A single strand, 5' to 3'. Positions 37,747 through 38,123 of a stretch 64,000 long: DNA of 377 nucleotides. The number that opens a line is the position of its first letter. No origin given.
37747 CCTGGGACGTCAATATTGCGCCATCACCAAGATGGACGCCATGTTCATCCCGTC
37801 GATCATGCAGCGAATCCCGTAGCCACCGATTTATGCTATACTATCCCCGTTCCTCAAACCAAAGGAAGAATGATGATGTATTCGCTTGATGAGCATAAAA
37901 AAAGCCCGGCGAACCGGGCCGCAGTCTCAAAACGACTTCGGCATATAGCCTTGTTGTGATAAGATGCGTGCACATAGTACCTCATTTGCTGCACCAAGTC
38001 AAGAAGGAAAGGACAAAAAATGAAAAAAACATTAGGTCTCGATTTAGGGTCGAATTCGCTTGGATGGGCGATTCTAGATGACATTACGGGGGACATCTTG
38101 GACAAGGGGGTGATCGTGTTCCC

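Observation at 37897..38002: Compact (~70-75 nt) tracrRNA predicted on the minus strand, divergent from cas9, with its own consensus promoter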

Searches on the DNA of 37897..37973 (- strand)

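Call 25: build_rna_model(alignment_id=A1, structure=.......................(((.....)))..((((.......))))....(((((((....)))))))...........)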
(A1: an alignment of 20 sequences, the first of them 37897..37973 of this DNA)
Model R1 built from alignment A1 (20 sequences, 84 columns); structure: as given.
model positions 78; base pairs 14; branch points 2; effective number of sequences 2.45; information 0.726 bits per position. Calibrated on 0.2 Mb of random sequence (short: E-values are rough).
structure used (alignment columns):
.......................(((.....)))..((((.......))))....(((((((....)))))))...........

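Call 26: search_with_rna_model(model_id=R1, sources=[window, L001, L002, L003, L004, L005, L006, L007, L008, L009, L010, L011, L012, L013, L014, L015, L016, L017, L018, L019, L020, L021, L022, L023, L024, L025, L027, L028], max_evalue=1, make_alignment=true)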
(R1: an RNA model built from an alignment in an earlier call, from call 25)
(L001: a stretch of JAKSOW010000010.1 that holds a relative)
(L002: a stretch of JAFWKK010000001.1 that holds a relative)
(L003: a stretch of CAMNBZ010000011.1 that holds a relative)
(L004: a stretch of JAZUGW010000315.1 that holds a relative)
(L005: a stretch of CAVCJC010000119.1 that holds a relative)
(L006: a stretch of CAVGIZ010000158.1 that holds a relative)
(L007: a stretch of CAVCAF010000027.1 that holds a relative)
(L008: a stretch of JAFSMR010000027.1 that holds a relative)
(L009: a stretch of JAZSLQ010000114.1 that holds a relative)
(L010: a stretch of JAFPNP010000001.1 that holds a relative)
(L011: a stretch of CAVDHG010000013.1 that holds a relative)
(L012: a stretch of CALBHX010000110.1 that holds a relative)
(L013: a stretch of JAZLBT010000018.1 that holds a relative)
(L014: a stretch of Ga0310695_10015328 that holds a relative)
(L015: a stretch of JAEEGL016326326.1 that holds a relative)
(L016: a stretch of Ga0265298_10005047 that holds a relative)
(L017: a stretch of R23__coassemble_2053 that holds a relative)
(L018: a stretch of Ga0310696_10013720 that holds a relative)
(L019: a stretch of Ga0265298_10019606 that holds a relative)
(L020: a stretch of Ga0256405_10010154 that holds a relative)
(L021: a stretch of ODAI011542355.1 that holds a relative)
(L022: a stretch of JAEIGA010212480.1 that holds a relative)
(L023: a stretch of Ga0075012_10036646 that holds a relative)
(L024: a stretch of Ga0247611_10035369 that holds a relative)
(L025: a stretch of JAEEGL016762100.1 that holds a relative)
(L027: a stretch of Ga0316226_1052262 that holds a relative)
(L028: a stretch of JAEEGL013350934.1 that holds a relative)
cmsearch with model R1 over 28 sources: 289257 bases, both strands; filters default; matches with E-value up to 1: 22.
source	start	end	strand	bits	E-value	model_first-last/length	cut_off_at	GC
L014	3201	3278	-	105.2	1.3e-22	1-78/78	no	0.49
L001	4885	4962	-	103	4.2e-22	1-78/78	no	0.53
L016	900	977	-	101.7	8.8e-22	1-78/78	no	0.47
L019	982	1059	-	100.9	1.4e-21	1-78/78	no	0.5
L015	903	980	-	100.6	1.6e-21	1-78/78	no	0.54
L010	4876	4953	-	100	2.2e-21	1-78/78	no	0.51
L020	4881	4958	-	99.1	3.7e-21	1-78/78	no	0.49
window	37896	37973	-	98.9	4.1e-21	1-78/78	no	0.51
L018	3958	4035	-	98.6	4.9e-21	1-78/78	no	0.5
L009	4881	4958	-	98.5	5e-21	1-78/78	no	0.49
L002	4873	4950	-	98.1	6.3e-21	1-78/78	no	0.5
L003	4883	4960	-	97.5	8.8e-21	1-78/78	no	0.51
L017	1033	1110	-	96.1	1.9e-20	1-78/78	no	0.49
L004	4875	4953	-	94.5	4.6e-20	1-78/78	no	0.54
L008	4876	4953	-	92.7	1.3e-19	1-78/78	no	0.44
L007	4867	4944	-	87.6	2.1e-18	1-78/78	no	0.42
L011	4863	4939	-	86.2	4.6e-18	1-78/78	no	0.47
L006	372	451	-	84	1.5e-17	1-78/78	no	0.43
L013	4797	4877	-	55.8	8.7e-11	1-78/78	no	0.46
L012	4878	4955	-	51.3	1e-09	1-78/78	no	0.46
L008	11002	11040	+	15.8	0.33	1-78/78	no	0.36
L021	3800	3823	+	14.3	0.74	1-24/78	3'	0.38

Alignment A2: 22 matches aligned to the model, 97 columns, each read 5' to 3' on its own strand. Consensus structure (alignment columns), stored with it:
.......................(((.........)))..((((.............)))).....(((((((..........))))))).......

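Call 27: search_with_rna_model(model_id=R1, sources=[window, L001, L002, L003, L004, L006, L007, L008, L009, L010, L011, L012, L013, L014, L015, L016, L017, L018, L019, L020], max_evalue=0.00001, make_alignment=true, show_alignments=0)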
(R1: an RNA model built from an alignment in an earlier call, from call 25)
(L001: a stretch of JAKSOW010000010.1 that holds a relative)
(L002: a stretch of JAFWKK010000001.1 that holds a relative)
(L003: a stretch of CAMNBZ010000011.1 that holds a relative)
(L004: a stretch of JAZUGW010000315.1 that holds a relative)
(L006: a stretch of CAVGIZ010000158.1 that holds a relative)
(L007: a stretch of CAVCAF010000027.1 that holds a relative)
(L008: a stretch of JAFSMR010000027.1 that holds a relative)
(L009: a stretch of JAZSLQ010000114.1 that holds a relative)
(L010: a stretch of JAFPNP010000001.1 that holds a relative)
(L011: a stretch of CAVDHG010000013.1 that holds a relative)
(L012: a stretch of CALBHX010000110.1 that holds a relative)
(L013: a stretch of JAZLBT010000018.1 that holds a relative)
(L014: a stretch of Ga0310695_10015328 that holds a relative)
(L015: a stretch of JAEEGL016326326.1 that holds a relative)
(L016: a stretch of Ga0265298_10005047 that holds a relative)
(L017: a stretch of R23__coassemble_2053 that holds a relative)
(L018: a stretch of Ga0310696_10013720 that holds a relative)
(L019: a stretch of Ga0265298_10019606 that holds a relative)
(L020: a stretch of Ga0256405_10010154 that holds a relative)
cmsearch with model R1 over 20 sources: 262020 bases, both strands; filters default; matches with E-value up to 0.00001: 20.
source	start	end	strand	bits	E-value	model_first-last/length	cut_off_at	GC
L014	3201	3278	-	105.2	1.2e-22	1-78/78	no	0.49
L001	4885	4962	-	103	3.8e-22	1-78/78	no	0.53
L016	900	977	-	101.7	8e-22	1-78/78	no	0.47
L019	982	1059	-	100.9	1.2e-21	1-78/78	no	0.5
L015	903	980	-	100.6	1.5e-21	1-78/78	no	0.54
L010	4876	4953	-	100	2e-21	1-78/78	no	0.51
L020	4881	4958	-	99.1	3.4e-21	1-78/78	no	0.49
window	37896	37973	-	98.9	3.7e-21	1-78/78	no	0.51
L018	3958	4035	-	98.6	4.5e-21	1-78/78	no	0.5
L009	4881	4958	-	98.5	4.5e-21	1-78/78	no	0.49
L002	4873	4950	-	98.1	5.7e-21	1-78/78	no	0.5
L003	4883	4960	-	97.5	8e-21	1-78/78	no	0.51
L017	1033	1110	-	96.1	1.7e-20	1-78/78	no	0.49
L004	4875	4953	-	94.5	4.2e-20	1-78/78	no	0.54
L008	4876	4953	-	92.7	1.1e-19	1-78/78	no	0.44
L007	4867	4944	-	87.6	1.9e-18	1-78/78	no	0.42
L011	4863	4939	-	86.2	4.1e-18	1-78/78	no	0.47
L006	372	451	-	84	1.4e-17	1-78/78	no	0.43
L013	4797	4877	-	55.8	7.9e-11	1-78/78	no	0.46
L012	4878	4955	-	51.3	9.4e-10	1-78/78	no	0.46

Alignment A3: 20 matches aligned to the model, 84 columns, each read 5' to 3' on its own strand. Consensus structure (alignment columns), stored with it:
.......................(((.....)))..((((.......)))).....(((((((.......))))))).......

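Call 53: search_with_rna_model(model_id=R1, sources=[L029, L030, L031, L032, L033, L034, L035], max_evalue=1, show_alignments=7)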
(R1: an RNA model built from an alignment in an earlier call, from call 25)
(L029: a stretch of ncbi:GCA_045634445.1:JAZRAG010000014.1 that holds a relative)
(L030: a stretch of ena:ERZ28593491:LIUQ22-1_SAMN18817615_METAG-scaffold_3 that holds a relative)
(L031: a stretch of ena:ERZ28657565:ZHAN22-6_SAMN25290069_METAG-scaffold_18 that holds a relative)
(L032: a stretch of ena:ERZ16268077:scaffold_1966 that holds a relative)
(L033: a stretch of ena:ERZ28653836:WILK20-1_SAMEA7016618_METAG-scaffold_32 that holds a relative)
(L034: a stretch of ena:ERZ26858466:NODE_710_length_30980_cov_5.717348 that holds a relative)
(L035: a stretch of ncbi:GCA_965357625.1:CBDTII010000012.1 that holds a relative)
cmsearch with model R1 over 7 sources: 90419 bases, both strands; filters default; matches with E-value up to 1: 14.
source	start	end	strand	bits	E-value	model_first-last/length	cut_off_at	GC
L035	4854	4931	-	97.4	3e-21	1-78/78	no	0.45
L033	4875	4951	-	74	1.2e-15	1-78/78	no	0.48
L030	4882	4958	-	59.6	3.4e-12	1-78/78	no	0.47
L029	4881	4957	-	57.3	1.2e-11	1-78/78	no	0.44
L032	4857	4935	-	53.4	1e-10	1-78/78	no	0.53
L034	4881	4958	-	51.3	3.2e-10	1-78/78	no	0.46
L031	4877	4956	-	46.4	4.8e-09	1-78/78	no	0.51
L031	10096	10176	+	23.8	0.0012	1-78/78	no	0.38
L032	10890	10918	+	14.9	0.17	1-78/78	no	0.41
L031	10294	10342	+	14.5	0.21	1-78/78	no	0.33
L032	10693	10772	+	14.1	0.26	1-78/78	no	0.39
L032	10956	10983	+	12.7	0.56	1-78/78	no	0.39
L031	11679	11716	+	12.3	0.72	1-78/78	no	0.37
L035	13222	13330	+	12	0.84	1-78/78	no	0.37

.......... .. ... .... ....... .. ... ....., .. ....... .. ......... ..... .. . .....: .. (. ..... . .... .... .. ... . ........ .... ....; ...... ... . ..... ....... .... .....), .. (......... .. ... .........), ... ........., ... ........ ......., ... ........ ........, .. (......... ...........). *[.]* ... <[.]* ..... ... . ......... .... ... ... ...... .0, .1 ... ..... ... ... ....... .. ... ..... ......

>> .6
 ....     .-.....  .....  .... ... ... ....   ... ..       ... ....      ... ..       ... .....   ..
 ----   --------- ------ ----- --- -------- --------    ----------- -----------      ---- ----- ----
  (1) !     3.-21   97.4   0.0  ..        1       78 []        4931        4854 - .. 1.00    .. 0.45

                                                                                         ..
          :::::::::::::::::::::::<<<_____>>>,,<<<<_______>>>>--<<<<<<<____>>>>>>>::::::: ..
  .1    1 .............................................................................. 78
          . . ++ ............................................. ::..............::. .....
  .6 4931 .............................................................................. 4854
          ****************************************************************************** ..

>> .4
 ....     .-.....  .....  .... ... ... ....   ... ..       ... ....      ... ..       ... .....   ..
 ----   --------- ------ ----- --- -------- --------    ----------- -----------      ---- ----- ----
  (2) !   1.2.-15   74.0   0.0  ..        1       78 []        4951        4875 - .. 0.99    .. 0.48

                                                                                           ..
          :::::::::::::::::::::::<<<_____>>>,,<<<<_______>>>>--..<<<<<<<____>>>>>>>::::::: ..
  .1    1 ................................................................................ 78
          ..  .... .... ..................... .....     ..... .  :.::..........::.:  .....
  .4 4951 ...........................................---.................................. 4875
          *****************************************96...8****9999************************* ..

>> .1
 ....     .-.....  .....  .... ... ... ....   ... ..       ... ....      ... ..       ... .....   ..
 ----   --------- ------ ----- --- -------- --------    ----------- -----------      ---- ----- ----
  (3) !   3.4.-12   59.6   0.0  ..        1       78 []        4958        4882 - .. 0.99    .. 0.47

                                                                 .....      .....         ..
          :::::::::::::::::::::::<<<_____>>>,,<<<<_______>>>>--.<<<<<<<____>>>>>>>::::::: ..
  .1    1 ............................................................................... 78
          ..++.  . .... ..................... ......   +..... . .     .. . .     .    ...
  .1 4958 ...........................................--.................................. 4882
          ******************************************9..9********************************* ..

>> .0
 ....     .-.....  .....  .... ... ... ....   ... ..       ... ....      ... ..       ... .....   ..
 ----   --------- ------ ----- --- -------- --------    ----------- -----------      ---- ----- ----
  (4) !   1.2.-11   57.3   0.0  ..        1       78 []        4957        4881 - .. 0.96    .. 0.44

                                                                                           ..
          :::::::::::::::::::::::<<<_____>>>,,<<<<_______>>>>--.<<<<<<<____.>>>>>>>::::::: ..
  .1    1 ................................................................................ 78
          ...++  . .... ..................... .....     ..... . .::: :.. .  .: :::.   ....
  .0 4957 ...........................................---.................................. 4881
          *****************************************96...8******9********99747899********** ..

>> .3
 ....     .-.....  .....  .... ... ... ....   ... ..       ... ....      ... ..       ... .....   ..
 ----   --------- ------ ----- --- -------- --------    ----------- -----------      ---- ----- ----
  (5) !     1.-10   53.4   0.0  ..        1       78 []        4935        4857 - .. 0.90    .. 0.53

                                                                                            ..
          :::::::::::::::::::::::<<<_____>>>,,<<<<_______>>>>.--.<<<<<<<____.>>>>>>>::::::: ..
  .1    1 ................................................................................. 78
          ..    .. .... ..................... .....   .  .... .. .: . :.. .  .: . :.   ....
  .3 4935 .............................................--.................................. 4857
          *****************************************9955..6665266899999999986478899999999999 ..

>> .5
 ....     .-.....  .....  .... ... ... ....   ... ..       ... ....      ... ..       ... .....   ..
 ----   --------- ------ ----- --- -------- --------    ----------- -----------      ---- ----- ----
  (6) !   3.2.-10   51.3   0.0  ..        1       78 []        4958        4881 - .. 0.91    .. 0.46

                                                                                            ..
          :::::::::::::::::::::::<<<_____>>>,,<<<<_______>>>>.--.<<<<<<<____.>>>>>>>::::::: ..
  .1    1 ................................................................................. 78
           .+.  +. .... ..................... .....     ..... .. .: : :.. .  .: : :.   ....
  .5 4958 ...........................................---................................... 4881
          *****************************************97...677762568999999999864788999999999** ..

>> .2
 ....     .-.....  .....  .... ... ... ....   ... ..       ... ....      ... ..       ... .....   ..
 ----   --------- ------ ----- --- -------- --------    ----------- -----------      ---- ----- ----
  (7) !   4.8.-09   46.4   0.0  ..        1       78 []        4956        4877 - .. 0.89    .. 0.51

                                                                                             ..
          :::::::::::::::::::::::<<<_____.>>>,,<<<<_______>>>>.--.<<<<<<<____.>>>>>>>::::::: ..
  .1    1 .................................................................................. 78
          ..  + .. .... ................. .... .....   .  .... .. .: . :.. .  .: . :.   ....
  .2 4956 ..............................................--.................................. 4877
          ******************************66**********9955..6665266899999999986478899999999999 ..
